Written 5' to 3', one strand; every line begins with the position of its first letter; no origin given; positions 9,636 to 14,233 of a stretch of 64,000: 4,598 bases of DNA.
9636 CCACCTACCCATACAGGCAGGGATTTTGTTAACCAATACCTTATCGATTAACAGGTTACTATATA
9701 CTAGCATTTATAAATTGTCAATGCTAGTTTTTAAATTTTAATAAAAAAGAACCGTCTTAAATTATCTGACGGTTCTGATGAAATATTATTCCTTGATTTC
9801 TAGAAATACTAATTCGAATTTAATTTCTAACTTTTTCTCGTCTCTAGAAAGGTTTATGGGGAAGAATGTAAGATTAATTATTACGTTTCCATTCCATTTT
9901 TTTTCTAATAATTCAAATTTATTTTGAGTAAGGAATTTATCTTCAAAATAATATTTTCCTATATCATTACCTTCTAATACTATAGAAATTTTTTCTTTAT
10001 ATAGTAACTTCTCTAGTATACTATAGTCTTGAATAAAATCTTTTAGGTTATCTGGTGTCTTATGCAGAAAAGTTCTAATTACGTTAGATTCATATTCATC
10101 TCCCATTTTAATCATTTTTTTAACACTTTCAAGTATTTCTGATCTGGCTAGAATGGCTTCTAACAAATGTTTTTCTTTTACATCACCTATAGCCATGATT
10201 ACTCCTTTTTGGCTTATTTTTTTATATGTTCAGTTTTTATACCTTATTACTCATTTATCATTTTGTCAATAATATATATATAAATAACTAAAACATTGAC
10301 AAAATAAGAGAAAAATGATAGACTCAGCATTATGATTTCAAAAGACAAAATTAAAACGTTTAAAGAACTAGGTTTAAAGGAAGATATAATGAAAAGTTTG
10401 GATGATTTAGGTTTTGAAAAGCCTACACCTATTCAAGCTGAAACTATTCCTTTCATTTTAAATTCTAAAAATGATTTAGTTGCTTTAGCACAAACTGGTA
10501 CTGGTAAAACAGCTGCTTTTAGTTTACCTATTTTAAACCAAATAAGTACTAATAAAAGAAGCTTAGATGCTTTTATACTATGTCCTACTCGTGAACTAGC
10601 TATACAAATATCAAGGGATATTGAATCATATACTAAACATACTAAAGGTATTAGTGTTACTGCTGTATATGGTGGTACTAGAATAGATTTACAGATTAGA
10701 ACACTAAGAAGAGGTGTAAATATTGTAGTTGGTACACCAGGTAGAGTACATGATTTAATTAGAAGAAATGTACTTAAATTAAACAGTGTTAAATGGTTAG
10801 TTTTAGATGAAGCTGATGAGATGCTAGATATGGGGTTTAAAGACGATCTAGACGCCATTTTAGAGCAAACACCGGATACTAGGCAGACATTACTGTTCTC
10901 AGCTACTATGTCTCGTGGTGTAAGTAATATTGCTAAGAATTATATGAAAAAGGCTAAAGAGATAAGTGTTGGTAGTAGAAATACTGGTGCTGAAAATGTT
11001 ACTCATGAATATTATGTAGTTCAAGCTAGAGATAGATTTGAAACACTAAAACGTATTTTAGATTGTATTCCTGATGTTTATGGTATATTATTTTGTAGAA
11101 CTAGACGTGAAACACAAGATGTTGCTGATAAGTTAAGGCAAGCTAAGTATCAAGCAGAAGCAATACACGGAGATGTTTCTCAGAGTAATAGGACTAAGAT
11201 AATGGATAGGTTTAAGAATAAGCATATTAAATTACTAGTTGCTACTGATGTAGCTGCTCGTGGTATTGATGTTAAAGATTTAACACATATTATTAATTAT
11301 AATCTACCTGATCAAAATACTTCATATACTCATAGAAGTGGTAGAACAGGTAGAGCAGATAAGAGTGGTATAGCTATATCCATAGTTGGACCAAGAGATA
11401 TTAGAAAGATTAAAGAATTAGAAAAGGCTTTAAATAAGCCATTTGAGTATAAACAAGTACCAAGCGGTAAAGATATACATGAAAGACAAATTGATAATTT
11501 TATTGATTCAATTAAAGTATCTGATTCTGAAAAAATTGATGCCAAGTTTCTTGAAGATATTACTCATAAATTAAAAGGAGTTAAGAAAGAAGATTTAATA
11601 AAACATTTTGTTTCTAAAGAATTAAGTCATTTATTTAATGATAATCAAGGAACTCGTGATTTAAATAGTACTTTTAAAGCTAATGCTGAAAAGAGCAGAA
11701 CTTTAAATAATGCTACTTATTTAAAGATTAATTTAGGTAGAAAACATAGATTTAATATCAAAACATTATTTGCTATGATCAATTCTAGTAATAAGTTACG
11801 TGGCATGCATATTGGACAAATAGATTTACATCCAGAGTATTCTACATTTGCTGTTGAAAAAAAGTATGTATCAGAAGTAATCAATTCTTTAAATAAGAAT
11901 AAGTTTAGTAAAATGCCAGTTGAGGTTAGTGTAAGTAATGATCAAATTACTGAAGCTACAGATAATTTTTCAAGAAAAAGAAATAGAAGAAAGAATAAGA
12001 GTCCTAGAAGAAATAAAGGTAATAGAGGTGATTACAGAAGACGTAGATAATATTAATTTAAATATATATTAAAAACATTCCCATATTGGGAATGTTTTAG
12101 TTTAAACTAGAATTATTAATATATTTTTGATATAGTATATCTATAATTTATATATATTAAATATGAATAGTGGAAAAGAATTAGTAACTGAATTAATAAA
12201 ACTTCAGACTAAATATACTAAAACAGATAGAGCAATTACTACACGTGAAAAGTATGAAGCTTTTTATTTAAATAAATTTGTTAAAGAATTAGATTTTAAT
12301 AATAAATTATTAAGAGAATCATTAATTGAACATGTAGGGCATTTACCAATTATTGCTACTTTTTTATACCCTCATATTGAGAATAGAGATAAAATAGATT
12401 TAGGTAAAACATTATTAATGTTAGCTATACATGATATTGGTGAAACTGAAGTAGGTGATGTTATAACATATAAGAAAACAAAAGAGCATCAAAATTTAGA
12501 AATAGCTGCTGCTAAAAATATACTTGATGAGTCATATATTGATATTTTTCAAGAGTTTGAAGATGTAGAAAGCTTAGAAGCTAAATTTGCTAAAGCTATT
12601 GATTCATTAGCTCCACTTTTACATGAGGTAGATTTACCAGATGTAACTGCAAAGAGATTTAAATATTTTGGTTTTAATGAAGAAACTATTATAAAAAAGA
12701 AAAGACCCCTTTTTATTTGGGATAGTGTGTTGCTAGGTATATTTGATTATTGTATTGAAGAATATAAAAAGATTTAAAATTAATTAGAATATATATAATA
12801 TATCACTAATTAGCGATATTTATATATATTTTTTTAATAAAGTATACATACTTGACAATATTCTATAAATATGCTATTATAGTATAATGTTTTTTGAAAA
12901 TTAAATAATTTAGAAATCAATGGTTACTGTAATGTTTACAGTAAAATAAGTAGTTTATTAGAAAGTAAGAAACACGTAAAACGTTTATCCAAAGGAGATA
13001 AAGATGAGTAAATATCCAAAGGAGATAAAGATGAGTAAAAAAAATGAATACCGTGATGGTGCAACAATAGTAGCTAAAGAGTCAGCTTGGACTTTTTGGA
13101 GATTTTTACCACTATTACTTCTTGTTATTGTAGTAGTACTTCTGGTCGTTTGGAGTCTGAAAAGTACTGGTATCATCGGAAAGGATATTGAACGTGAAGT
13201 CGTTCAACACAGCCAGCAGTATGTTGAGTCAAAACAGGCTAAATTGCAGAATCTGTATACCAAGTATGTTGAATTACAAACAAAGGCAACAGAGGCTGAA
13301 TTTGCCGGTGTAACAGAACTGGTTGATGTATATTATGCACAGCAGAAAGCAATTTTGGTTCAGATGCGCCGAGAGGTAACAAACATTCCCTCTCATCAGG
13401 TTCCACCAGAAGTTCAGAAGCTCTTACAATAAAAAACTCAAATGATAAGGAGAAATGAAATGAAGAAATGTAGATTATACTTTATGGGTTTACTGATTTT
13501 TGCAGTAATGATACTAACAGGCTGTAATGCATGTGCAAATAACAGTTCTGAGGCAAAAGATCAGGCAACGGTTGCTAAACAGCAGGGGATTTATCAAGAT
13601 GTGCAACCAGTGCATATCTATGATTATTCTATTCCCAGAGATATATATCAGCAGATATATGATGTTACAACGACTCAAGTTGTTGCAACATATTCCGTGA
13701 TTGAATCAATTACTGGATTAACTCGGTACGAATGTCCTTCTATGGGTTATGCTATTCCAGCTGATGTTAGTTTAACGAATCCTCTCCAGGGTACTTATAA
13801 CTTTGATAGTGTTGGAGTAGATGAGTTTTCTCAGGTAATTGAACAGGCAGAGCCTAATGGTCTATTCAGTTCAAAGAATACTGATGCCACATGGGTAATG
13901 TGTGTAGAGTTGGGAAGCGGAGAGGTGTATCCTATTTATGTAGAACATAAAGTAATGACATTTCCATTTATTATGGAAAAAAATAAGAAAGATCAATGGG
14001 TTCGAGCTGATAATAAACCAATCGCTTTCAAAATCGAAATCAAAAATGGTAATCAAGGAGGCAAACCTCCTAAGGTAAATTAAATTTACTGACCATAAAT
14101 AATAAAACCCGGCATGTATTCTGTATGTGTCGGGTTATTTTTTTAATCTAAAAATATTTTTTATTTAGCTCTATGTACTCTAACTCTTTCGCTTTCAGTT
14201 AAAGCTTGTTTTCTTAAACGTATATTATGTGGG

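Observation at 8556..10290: Family of paralogous small proteins, each with the same upstream module and the same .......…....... terminator module (copies A and B)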

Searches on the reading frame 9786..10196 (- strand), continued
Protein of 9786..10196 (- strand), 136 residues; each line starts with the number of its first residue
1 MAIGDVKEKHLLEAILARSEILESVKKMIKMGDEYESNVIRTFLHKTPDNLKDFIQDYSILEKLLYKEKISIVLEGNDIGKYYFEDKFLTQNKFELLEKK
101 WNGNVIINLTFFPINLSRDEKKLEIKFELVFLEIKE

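Call 71: search_dna_similar(query=window:9786-10196:-, collection=phages, mode=protein, max_evalue=1, max_rows=10)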
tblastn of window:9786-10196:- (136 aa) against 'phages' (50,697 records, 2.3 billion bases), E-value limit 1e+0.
Records with a match: 3; places in all: 3; records where one place covers at least 80% of the query: 0.
Best place of each record, by identity: <60% 3.
By first word of the organism name: Mycobacterium 2; uncultured 1.
By host as written in the record: Mycobacterium smegmatis mc2 155 2; - 1.
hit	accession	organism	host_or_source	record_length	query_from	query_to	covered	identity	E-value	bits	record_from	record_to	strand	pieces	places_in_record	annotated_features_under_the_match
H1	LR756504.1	uncultured phage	metagenomic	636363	13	87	55%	24.0%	8e-1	35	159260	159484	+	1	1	record has no annotation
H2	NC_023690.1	Mycobacterium phage Courthouse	Mycobacterium smegmatis mc2 155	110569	4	48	33%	37.3%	8e-1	35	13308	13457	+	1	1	21: glycosyltransferase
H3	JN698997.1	Mycobacterium phage Courthouse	Mycobacterium smegmatis mc2 155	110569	4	48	33%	37.3%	8e-1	35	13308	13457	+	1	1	21: hypothetical protein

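Call 72: search_dna_similar(query=P0026, collection=plasmids, mode=protein, max_evalue=1, max_rows=10)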
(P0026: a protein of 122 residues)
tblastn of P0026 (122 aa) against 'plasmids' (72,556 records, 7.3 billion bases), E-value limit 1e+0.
No match.
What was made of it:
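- Tried and rejected: Nothing was found (calls 71, 72).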

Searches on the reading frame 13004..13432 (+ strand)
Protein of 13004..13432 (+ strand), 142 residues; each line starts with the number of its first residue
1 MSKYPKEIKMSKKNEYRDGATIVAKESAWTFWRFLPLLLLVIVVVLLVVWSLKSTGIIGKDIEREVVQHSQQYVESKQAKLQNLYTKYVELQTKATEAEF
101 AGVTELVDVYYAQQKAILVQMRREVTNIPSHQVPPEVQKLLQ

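Call 62: find_encoding_contigs(protein=window:13004-13432:+, flank=100, max_places=2)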
Protein window:13004-13432:+ (142 aa): 24 contigs read that carry it; 1 place shown.
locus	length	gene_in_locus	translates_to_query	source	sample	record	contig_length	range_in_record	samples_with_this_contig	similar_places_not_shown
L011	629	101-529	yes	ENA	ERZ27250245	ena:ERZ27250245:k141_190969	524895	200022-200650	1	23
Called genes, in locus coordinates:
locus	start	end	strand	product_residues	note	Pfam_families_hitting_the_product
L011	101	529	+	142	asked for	-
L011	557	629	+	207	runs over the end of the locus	-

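Call 86: search_protein_families(library=phrogs, proteins=[window:13004-13432:+], max_evalue=0.01)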
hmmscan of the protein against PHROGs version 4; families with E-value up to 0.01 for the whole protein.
window:13004-13432:+ (142 aa): 0 families

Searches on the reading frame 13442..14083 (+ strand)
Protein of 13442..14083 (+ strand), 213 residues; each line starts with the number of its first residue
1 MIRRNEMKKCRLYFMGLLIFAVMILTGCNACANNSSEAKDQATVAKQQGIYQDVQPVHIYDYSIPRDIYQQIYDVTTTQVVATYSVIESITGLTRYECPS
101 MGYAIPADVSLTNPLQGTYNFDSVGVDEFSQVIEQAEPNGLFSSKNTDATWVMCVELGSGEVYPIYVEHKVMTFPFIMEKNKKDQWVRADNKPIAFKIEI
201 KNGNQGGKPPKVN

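Call 86: search_protein_families(library=phrogs, proteins=[window:13442-14083:+], max_evalue=0.01)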
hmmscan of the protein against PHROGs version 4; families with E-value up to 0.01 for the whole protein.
window:13442-14083:+ (213 aa): 1 family
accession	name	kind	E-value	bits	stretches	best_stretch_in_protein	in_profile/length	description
phrog_24725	-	unknown function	3.3e-12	47.5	1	63-186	60-182/188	-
